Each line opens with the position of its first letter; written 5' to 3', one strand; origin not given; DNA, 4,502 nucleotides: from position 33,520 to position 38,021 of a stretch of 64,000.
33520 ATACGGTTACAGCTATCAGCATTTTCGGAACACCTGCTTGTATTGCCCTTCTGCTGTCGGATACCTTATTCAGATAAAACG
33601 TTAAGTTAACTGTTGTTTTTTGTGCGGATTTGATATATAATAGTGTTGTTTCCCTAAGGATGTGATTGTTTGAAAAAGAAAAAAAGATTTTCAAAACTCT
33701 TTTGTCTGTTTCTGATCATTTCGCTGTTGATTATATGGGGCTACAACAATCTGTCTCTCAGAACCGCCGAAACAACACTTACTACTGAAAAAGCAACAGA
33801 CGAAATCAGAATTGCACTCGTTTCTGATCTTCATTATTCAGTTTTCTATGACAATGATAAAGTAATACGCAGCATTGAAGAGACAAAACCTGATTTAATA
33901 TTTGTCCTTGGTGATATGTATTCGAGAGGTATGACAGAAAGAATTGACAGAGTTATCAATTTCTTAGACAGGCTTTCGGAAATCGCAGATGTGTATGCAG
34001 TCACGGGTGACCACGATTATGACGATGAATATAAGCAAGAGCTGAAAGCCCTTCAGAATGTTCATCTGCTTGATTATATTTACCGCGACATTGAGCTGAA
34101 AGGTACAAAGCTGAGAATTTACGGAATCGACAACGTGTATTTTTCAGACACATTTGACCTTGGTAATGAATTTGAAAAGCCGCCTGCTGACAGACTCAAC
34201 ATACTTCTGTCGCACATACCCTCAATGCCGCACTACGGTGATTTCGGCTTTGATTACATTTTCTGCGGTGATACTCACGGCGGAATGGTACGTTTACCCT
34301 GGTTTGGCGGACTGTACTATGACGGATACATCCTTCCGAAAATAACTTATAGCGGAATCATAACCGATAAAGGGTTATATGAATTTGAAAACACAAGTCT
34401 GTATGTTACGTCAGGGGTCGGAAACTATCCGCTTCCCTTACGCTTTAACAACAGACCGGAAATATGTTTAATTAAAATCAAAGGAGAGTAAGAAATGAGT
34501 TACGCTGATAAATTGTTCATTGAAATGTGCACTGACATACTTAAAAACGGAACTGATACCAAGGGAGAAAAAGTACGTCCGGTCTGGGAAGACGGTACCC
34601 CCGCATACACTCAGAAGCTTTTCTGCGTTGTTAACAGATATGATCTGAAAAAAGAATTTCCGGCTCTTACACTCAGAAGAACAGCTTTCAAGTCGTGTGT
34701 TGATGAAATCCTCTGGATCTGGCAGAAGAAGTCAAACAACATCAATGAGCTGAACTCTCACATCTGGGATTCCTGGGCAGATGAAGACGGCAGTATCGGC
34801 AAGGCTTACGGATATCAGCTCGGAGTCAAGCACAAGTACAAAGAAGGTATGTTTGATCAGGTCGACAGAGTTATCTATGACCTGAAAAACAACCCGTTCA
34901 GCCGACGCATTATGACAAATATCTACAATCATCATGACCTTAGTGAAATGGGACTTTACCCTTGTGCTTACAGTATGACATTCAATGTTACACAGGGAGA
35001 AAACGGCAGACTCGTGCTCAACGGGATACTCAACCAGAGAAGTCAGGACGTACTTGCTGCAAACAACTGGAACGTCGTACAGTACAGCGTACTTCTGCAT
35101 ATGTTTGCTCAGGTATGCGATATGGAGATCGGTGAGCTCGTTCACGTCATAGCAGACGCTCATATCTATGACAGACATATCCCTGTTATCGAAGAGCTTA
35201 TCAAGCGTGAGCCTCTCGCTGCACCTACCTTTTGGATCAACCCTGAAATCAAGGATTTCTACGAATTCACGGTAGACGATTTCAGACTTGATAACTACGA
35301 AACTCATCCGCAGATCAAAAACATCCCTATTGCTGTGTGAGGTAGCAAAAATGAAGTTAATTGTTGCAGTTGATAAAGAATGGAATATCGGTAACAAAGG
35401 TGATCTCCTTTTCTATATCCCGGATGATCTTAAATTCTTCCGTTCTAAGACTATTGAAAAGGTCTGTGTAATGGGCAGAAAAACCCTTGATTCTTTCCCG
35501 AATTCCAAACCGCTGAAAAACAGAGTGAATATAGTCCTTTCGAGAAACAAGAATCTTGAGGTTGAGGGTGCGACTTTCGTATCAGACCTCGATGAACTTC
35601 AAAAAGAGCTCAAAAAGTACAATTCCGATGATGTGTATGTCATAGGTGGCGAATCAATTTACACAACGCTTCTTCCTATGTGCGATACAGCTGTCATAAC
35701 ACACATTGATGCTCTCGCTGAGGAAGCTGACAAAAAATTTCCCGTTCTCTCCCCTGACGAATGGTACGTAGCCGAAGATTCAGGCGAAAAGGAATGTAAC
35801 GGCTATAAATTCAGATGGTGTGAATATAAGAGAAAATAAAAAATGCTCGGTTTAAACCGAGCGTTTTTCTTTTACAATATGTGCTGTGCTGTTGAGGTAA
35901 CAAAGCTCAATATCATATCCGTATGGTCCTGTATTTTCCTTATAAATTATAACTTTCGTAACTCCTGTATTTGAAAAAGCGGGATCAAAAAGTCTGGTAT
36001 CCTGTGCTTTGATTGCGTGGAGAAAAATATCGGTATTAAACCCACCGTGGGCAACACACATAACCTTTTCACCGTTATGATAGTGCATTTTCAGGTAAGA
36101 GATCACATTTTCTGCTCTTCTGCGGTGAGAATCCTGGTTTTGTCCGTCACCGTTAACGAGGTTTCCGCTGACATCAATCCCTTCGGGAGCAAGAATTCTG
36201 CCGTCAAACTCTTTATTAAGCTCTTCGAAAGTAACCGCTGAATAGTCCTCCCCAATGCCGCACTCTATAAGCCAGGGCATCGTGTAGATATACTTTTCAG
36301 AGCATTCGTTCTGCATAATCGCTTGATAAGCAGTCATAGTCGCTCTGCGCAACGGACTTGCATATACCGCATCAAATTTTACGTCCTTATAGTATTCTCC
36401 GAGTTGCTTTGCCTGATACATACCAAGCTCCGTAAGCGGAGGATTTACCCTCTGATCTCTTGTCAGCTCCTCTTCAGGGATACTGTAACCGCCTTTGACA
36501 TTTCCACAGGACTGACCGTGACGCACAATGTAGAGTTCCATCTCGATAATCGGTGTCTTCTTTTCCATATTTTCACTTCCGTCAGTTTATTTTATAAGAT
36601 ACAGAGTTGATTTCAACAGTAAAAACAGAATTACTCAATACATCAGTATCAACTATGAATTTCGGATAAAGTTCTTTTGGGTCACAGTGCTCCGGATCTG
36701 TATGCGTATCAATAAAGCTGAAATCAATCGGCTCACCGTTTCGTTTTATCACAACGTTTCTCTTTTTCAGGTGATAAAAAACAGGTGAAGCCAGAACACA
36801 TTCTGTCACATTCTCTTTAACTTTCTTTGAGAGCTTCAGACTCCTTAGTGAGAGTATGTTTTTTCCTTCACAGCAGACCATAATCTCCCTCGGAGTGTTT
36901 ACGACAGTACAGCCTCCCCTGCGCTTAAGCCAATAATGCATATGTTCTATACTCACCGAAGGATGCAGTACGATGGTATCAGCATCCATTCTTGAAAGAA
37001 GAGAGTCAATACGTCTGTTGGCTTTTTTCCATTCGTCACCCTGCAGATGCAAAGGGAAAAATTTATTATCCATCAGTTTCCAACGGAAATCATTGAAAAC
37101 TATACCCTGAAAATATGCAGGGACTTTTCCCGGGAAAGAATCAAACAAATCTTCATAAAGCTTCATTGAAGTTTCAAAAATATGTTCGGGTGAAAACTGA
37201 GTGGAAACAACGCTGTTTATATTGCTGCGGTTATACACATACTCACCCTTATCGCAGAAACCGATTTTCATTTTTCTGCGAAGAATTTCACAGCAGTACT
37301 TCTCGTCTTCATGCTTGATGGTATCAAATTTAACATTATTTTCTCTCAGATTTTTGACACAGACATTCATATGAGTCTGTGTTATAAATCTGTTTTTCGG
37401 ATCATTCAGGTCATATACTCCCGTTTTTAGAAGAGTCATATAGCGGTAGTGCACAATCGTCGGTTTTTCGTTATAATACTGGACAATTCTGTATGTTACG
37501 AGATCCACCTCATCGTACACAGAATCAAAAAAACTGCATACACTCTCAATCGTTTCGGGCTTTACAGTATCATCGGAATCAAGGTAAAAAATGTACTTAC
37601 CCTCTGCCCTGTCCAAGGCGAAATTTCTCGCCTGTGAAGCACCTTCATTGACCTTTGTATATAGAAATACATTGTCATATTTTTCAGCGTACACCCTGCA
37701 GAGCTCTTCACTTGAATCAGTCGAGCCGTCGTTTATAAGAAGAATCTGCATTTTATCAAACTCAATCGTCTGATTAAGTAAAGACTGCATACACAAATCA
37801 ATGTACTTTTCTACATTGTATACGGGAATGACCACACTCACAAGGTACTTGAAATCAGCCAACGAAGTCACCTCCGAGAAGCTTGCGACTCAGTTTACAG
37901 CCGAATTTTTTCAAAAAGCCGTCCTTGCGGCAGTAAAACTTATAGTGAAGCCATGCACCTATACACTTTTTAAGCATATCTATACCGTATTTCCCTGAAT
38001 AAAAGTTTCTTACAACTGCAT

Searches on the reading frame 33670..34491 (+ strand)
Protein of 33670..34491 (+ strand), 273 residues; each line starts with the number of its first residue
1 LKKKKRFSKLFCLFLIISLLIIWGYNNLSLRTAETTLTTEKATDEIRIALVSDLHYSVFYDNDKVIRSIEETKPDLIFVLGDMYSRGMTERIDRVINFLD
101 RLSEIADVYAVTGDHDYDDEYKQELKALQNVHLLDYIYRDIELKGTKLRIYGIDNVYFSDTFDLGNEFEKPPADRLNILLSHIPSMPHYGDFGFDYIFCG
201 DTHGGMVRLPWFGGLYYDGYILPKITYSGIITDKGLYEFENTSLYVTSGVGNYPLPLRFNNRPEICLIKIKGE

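Call 82: search_protein_families(library=pfam, proteins=[window:33670-34491:+], max_evalue=0.00001)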
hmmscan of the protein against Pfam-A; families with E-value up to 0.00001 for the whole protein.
window:33670-34491:+ (273 aa): 2 families
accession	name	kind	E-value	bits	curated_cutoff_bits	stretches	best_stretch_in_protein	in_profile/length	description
PF00149.33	Metallophos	-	7.3e-15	56.3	21.5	1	46-204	1-190/191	Calcineurin-like phosphoesterase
PF12850.12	Metallophos_2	-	1.3e-07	32.2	27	1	47-130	2-73/154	Calcineurin-like phosphoesterase superfamily domain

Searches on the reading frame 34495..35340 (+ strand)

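Call 82: search_protein_families(library=pfam, proteins=[window:34495-35340:+], max_evalue=0.00001)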
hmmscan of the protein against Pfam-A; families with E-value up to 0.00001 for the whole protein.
window:34495-35340:+ (281 aa): 1 family
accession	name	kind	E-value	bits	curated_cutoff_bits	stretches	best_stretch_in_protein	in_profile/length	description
PF00303.24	Thymidylat_synt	-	7e-90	301.2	24.3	1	8-276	3-262/266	Thymidylate synthase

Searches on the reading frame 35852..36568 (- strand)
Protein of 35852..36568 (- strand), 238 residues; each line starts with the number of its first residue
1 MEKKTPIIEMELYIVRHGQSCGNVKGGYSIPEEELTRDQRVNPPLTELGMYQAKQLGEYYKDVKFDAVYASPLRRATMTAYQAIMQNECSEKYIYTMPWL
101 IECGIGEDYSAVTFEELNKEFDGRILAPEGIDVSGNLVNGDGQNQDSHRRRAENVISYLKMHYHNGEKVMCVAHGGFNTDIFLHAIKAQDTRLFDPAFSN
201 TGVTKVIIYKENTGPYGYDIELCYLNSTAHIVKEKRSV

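Call 82: search_protein_families(library=pfam, proteins=[window:35852-36568:-], max_evalue=0.00001)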
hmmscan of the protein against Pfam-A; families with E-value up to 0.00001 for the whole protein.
window:35852-36568:- (238 aa): 1 family
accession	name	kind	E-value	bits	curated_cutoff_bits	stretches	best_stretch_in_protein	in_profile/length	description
PF00300.27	His_Phos_1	-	1.6e-27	96.9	21.7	1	12-211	1-184/194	Histidine phosphatase superfamily (branch 1)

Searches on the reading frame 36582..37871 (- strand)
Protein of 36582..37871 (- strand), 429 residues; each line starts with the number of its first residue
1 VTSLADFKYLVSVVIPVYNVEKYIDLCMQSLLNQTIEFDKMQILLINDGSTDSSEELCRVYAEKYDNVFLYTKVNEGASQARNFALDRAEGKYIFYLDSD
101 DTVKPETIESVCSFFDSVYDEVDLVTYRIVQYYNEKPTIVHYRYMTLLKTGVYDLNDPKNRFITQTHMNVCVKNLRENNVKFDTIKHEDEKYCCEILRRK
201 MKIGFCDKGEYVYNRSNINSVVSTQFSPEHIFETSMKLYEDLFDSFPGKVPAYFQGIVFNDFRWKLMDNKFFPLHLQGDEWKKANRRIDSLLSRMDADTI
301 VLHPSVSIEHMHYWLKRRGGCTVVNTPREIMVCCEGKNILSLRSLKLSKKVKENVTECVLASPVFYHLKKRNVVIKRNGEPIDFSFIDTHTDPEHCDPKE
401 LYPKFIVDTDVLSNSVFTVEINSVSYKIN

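Call 82: search_protein_families(library=pfam, proteins=[window:36582-37871:-], max_evalue=0.00001)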
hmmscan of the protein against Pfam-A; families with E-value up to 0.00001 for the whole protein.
window:36582-37871:- (429 aa): 3 families
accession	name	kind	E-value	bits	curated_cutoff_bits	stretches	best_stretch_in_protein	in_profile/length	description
PF00535.33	Glycos_transf_2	-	4.5e-30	105.2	23.3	1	12-143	1-129/168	Glycosyl transferase family 2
PF10111.15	Glyco_tranf_2_2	-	5e-10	39.8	27.3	1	12-132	1-126/276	Glycosyltransferase like family 2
PF13641.12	Glyco_tranf_2_3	-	6.9e-09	36.5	27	1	11-173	3-150/230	Glycosyltransferase like family 2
